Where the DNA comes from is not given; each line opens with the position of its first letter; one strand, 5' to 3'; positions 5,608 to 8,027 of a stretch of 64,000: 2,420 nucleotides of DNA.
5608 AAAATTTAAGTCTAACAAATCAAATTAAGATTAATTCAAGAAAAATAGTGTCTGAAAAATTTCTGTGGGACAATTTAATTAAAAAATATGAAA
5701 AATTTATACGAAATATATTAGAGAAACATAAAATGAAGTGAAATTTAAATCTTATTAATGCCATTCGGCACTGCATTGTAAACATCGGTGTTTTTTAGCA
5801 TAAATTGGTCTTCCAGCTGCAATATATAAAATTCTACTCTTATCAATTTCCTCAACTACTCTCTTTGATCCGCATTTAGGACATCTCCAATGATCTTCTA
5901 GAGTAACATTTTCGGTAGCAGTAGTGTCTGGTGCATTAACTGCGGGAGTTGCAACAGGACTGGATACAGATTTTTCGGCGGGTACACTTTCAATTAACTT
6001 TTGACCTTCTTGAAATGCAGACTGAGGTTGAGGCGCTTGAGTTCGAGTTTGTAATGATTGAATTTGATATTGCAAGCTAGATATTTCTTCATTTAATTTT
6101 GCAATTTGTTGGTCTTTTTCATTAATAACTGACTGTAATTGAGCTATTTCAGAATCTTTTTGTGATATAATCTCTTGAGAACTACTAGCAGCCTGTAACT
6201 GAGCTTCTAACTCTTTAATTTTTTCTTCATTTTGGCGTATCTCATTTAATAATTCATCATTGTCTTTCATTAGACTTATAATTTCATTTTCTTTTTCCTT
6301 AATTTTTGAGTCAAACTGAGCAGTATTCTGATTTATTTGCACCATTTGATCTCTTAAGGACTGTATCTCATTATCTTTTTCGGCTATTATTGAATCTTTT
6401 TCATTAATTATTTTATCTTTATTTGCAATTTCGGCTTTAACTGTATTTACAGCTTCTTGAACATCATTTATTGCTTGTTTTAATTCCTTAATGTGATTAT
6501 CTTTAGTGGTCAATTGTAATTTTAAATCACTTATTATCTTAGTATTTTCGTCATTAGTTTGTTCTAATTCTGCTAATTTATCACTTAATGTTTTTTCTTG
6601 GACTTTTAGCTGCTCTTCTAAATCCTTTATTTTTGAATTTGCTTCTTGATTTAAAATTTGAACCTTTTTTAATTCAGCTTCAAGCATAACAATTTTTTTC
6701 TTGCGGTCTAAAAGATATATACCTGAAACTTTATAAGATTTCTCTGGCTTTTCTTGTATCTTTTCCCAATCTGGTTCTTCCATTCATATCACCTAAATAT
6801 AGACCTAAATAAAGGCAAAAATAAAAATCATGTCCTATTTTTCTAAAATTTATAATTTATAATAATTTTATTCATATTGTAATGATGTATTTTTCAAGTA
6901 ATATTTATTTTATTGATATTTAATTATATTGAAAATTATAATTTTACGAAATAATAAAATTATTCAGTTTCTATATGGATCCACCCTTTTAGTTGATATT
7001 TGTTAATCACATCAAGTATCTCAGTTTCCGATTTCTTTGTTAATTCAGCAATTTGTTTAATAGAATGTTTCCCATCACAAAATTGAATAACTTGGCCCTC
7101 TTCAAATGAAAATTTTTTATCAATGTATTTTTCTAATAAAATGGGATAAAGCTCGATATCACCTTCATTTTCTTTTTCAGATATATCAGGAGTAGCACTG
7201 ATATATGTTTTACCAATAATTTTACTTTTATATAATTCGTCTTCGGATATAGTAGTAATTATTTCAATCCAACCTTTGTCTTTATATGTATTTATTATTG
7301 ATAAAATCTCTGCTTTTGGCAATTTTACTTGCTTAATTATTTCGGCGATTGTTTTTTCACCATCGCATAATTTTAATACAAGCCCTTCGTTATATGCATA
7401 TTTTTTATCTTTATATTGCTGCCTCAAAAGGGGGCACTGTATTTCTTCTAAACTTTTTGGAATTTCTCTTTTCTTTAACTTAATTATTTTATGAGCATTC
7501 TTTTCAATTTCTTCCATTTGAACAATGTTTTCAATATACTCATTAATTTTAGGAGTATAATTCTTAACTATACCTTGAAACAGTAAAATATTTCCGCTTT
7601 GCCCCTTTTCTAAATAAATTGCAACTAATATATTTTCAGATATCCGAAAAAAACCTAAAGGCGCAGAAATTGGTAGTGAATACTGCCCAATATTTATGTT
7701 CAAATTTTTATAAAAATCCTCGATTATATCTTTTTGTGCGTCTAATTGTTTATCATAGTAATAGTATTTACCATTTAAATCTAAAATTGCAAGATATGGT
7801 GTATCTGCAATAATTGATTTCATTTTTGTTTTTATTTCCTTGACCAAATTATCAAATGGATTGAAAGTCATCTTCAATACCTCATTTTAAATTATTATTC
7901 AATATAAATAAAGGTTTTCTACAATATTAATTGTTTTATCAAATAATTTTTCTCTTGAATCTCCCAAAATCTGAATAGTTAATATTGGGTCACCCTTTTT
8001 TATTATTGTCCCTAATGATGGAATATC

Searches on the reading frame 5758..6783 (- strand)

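Call 6: search_protein_families(library=pfam, proteins=[window:5758-6783:-], max_evalue=0.1)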
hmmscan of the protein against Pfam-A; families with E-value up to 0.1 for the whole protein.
window:5758-6783:- (342 aa): 28 families (the best 25 are shown)
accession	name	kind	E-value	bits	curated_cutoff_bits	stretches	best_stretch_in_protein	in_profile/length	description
PF08614.16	ATG16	-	2.3e-07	31.6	33.7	2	66-154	86-174/200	Autophagy protein 16 (ATG16)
PF19220.6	Rod_CreS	-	1.4e-05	24.7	100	1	28-250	5-217/359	Crescentin, rod domain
PF12329.13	TMF_DNA_bd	-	1.7e-05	25.2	35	0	216-243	3-30/74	TATA element modulatory factor 1 DNA binding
PF08702.15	Fib_alpha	-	4e-05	24.3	29.9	2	137-239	34-130/143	Fibrinogen alpha/beta chain family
PF25764.1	KIF21A_4th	-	0.00048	20.3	33.1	1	120-249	24-159/183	KIF21A-like domain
PF16808.10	PKcGMP_CC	-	0.00048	20.1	35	0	181-197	2-18/35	Coiled-coil N-terminus of cGMP-dependent protein kinase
PF24319.2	DUF7491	-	0.00055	20.6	30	1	182-252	5-76/90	Coiled-coil region of unknown function (DUF7491)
PF06785.16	UPF0242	-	0.00082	19.9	33.5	1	123-244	67-190/194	Uncharacterised protein family (UPF0242) N-terminus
PF00261.25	Tropomyosin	-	0.0019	18.1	38.6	0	98-247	8-168/242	Tropomyosin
PF06818.20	Fez1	-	0.0022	19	34.4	1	160-260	25-122/199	Fez1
PF05266.19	DUF724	-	0.0036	17.6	38.4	1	141-237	91-184/188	Protein of unknown function (DUF724)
PF13863.11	DUF4200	-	0.0043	17.8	29.7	0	102-198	5-98/119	Domain of unknown function (DUF4200)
PF06217.17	GAGA_bind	-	0.0071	17.1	26.6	0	166-274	29-125/284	GAGA binding protein-like family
PF15905.10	HMMR_N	-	0.0073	16.2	30.1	1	138-259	185-309/330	Hyaluronan mediated motility receptor N-terminal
PF07889.17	DUF1664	-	0.0079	16.7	34.6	1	49-120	47-118/124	Protein of unknown function (DUF1664)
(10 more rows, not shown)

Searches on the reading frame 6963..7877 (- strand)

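Call 6: search_protein_families(library=pfam, proteins=[window:6963-7877:-], max_evalue=0.1)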
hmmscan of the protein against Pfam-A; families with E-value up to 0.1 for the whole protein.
window:6963-7877:- (305 aa): 9 families
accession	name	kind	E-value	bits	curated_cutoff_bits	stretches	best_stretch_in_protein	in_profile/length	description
PF16221.11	HTH_47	-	1.2e-06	28.4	27.1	1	167-204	39-76/78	winged helix-turn-helix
PF01978.25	TrmB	-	5.9e-06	26.5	25.6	1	170-208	18-56/68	Sugar-specific transcriptional regulator TrmB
PF13412.12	HTH_24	-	0.0013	18.7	21.9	0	172-205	15-48/48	Winged helix-turn-helix DNA-binding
PF01022.26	HTH_5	-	0.0033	17.7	22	0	167-189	8-30/47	Bacterial regulatory protein, arsR family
PF23623.1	GBD_IRG7_N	-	0.0039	17.8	27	1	7-72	18-80/95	IRG7 N-terminal galactose binding domain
PF04687.17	Microvir_H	-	0.024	14.5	22.7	1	116-195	132-211/310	Microvirus H protein (pilot protein)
PF24409.1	wHTH-PRTase_assc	-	0.038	14.5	27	0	166-207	2-44/83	wHTH-PRTase associated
PF24064.2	HTH_NPRL3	-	0.05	14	27.2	0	172-201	31-60/62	GATOR1 complex protein NPRL3, C-terminal HTH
PF12802.13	MarR_2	-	0.087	13.4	27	0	175-206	21-52/61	MarR family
